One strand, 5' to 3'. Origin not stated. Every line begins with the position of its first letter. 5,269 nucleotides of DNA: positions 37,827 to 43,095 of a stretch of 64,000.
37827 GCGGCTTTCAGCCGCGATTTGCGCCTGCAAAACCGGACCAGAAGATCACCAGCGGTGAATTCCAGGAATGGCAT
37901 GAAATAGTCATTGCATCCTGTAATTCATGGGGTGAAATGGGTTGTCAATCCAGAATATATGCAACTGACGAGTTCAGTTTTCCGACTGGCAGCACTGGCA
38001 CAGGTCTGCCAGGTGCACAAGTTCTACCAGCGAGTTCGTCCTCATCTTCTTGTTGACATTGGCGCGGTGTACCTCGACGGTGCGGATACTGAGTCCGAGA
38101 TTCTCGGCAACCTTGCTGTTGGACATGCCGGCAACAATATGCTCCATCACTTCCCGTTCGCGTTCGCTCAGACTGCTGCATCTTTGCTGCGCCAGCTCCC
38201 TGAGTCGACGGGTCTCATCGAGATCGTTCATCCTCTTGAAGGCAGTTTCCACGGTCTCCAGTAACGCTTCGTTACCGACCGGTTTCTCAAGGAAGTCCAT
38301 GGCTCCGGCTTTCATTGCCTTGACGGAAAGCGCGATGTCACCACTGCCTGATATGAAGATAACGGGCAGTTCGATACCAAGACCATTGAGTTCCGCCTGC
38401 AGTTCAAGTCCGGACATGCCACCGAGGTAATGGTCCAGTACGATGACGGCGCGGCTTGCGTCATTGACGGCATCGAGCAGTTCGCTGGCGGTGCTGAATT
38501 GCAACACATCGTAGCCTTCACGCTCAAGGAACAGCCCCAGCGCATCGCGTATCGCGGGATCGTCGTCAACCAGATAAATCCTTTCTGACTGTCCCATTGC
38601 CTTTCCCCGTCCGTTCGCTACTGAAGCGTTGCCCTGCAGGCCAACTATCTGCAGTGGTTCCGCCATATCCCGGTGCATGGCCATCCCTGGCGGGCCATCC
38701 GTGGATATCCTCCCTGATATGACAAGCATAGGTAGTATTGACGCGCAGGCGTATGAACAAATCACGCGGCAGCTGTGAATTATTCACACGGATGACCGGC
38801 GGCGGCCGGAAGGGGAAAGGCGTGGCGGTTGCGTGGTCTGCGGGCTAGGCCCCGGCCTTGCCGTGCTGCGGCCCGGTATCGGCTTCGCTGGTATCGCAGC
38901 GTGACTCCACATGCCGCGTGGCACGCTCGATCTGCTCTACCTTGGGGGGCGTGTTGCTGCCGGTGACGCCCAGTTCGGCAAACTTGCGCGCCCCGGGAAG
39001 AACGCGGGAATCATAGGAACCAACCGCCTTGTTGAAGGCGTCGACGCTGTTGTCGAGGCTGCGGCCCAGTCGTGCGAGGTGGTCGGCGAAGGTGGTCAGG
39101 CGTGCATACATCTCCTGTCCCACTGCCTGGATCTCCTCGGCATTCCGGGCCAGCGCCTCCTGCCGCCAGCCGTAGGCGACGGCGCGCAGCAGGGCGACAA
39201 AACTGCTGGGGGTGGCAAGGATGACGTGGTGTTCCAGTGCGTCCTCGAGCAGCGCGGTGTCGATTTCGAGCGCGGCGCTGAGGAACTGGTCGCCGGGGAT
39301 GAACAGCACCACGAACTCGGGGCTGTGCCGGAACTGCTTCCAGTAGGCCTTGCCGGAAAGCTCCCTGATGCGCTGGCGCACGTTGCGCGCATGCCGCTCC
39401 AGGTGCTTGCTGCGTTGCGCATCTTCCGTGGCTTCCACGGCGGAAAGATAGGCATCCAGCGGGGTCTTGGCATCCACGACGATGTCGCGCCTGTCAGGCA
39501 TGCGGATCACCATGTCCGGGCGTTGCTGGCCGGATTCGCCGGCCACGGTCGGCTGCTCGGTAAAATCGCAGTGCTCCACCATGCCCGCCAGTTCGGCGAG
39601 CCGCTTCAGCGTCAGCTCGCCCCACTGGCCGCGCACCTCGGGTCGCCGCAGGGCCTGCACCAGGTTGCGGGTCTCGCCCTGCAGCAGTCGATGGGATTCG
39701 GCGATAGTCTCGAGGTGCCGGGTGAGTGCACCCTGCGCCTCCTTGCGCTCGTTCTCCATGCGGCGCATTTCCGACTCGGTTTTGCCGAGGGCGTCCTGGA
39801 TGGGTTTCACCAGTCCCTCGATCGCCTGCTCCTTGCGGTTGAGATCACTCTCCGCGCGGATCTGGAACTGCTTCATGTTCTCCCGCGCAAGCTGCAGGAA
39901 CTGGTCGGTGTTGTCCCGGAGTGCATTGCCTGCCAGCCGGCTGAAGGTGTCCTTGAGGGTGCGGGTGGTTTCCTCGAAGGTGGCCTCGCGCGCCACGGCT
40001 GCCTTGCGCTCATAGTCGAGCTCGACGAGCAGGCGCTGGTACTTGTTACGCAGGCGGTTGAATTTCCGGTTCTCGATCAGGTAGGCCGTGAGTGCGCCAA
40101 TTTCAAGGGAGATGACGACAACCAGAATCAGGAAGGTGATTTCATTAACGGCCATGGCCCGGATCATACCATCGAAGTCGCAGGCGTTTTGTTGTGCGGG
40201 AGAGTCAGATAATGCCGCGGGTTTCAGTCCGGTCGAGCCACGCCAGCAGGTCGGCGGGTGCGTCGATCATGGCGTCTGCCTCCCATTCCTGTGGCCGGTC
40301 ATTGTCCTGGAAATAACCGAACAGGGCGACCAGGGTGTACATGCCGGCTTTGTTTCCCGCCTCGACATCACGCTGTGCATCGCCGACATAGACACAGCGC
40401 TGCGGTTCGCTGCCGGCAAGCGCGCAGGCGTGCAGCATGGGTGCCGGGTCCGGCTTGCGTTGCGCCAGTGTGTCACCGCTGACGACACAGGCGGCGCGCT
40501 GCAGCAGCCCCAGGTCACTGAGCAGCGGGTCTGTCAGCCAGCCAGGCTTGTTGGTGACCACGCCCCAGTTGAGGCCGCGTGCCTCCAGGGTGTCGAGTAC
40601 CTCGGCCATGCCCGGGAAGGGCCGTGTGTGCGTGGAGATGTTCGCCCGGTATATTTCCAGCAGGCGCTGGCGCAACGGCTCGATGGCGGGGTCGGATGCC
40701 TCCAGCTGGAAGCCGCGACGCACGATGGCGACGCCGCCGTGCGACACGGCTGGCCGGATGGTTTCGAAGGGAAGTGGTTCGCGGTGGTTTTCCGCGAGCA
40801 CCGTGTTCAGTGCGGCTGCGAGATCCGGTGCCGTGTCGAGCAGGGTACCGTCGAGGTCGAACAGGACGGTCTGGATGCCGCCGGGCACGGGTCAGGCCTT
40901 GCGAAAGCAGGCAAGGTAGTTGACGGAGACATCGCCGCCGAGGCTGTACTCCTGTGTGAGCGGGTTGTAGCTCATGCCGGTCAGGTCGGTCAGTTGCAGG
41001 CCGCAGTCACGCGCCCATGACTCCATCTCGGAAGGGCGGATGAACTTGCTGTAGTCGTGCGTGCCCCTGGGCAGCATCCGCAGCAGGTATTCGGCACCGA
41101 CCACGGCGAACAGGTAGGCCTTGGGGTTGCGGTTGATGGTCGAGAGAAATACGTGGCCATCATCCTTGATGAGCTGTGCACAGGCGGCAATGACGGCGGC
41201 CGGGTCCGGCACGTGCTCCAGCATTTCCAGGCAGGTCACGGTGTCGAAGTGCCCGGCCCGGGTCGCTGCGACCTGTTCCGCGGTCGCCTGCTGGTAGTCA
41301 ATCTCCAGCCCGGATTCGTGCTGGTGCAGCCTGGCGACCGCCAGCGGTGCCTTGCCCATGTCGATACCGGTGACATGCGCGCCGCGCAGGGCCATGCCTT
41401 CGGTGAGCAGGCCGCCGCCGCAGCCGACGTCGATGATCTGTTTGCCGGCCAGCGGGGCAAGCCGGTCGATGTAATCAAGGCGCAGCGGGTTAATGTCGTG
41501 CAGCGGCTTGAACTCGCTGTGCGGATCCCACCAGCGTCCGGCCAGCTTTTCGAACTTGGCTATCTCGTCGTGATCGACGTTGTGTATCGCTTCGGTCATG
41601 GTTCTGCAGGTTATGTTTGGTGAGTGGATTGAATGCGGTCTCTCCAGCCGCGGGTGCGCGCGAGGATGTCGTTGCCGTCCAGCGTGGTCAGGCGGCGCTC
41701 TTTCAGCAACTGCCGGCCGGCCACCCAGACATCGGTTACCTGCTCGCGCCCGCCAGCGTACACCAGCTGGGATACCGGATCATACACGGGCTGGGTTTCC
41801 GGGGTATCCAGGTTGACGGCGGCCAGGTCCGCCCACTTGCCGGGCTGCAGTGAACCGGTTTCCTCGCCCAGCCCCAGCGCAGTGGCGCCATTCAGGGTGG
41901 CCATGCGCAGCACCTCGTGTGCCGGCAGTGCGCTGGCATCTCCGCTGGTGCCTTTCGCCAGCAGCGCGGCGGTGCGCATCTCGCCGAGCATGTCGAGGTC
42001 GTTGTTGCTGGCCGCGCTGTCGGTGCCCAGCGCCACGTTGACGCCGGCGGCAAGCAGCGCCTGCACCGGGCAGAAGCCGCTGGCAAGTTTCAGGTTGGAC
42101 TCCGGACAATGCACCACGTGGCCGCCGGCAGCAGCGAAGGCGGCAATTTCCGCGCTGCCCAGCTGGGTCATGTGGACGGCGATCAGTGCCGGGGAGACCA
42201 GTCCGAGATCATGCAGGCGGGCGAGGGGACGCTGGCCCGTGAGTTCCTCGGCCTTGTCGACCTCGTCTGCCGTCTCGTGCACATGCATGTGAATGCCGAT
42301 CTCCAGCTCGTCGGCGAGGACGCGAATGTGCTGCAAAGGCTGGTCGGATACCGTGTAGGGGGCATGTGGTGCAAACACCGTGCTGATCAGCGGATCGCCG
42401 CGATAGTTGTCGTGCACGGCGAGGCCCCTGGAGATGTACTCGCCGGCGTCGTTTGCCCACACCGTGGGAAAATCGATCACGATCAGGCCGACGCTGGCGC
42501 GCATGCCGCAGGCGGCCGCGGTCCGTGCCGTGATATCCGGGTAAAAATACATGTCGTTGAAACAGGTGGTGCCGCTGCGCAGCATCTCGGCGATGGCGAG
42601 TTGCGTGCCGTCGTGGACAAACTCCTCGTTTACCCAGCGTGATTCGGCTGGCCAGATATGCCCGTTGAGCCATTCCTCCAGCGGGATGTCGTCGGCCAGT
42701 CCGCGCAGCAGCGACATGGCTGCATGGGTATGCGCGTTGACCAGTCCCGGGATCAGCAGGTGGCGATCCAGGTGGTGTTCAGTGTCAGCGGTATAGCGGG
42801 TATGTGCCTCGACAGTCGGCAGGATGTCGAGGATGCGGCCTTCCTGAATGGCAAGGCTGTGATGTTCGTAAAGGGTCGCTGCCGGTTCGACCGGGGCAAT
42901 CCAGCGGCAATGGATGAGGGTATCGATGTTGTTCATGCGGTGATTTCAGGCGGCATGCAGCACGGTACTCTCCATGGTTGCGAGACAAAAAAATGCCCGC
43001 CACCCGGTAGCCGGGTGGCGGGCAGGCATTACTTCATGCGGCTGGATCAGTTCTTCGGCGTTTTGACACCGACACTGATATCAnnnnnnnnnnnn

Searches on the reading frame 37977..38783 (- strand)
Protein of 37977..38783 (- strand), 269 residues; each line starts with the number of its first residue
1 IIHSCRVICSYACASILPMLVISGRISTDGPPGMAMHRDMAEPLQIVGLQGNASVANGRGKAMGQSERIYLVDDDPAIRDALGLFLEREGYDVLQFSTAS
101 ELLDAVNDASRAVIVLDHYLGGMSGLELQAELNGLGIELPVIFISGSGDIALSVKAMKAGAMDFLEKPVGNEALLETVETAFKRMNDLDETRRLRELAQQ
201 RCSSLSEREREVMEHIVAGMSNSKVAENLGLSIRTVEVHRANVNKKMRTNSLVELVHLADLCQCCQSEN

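Call 11: search_protein_families(library=pfam, proteins=[window:37977-38783:-], max_evalue=0.001)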
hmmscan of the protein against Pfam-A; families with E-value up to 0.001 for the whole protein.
window:37977-38783:- (269 aa): 4 families
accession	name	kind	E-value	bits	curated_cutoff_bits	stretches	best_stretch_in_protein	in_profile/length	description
PF00072.30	Response_reg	-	7.4e-25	87.7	30.2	1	69-178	1-110/111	Response regulator receiver domain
PF00196.25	GerE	-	6.6e-20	70.9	23.5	1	203-259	1-57/57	Bacterial regulatory proteins, luxR family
PF08281.18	Sigma70_r4_2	-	1.9e-06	27.9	25.7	1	201-240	7-47/54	Sigma-70, region 4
PF05067.18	Mn_catalase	-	0.00025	20.6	27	1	61-107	152-198/284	Manganese containing catalase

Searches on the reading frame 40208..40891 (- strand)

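Call 10: search_protein_families(library=pfam, proteins=[window:40208-40891:-], max_evalue=0.001)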
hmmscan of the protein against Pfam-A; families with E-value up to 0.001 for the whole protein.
window:40208-40891:- (228 aa): 5 families
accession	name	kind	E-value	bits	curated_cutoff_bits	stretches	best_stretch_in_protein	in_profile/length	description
PF13419.12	HAD_2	-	3.3e-36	125.5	23.8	1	9-188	1-177/178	Haloacid dehalogenase-like hydrolase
PF00702.32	Hydrolase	-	1.2e-28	101.3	26.4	1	6-183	1-191/191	haloacid dehalogenase-like hydrolase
PF12710.13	HAD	-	2.5e-10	41.5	27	1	9-178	1-187/189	haloacid dehalogenase-like hydrolase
PF13242.12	Hydrolase_like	-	2.1e-09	37.6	22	1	145-208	3-68/75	HAD-hyrolase-like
PF13344.12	Hydrolase_6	-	0.00045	20.6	27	0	88-117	12-41/101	Haloacid dehalogenase-like hydrolase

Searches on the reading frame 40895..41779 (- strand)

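Call 10: search_protein_families(library=pfam, proteins=[window:40895-41779:-], max_evalue=0.001)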
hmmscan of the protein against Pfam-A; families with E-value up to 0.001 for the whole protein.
window:40895-41779:- (295 aa): 12 families
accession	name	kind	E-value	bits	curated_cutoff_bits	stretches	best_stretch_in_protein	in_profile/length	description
PF13489.12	Methyltransf_23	-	9.3e-24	84.4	27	1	102-264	11-162/164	Methyltransferase domain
PF08241.18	Methyltransf_11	-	4.3e-21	75.8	21.2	1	116-211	1-94/95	Methyltransferase domain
PF13649.12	Methyltransf_25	-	2.9e-17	63.6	27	1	115-208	1-97/97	Methyltransferase domain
PF08242.18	Methyltransf_12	-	6.1e-15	56.2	30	1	116-210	1-98/98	Methyltransferase domain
PF13847.12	Methyltransf_31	-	1.2e-14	54.7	27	1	112-216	4-113/145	Methyltransferase domain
PF02353.26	CMAS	-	2.7e-08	33.9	27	1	105-221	56-173/273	Mycolic acid cyclopropane synthetase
PF08003.17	Methyltransf_9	-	7.9e-06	25.5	23.8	1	106-215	110-220/315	Protein of unknown function (DUF1698)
PF01209.24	Ubie_methyltran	-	1e-05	25.5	20.1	1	104-226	40-164/233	ubiE/COQ5 methyltransferase family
PF05724.17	TPMT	-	4.7e-05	23.6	26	1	82-171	9-100/218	Thiopurine S-methyltransferase (TPMT)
PF05175.20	MTS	-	0.00014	21.9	23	1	107-182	27-103/170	Methyltransferase small domain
PF06325.19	PrmA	-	0.00023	21.2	22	1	101-215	152-261/296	Ribosomal protein L11 methyltransferase (PrmA)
PF05401.17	NodS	-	0.00031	21.1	24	1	114-222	46-155/201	Nodulation protein S (NodS)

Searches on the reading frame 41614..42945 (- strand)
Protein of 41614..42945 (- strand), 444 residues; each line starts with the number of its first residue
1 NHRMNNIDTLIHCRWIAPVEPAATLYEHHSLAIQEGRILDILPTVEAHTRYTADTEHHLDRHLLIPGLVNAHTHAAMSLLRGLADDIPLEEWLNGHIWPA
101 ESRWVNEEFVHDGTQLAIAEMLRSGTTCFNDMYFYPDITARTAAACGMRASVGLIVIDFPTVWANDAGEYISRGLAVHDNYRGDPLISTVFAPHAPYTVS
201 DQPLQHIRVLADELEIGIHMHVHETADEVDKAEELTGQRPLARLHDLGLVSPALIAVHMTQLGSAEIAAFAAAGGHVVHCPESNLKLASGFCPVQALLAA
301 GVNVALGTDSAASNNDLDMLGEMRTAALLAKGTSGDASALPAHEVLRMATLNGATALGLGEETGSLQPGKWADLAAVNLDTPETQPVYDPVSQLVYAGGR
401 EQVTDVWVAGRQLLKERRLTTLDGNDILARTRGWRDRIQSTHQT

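Call 11: search_protein_families(library=pfam, proteins=[window:41614-42945:-], max_evalue=0.001)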
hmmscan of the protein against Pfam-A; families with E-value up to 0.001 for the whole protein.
window:41614-42945:- (444 aa): 2 families
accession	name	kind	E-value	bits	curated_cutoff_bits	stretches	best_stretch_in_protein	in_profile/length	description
PF01979.26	Amidohydro_1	-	8.4e-68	229.6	25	1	64-412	2-344/345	Amidohydrolase family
PF07969.17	Amidohydro_3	-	1.2e-21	78.2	29.7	1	156-412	210-470/472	Amidohydrolase family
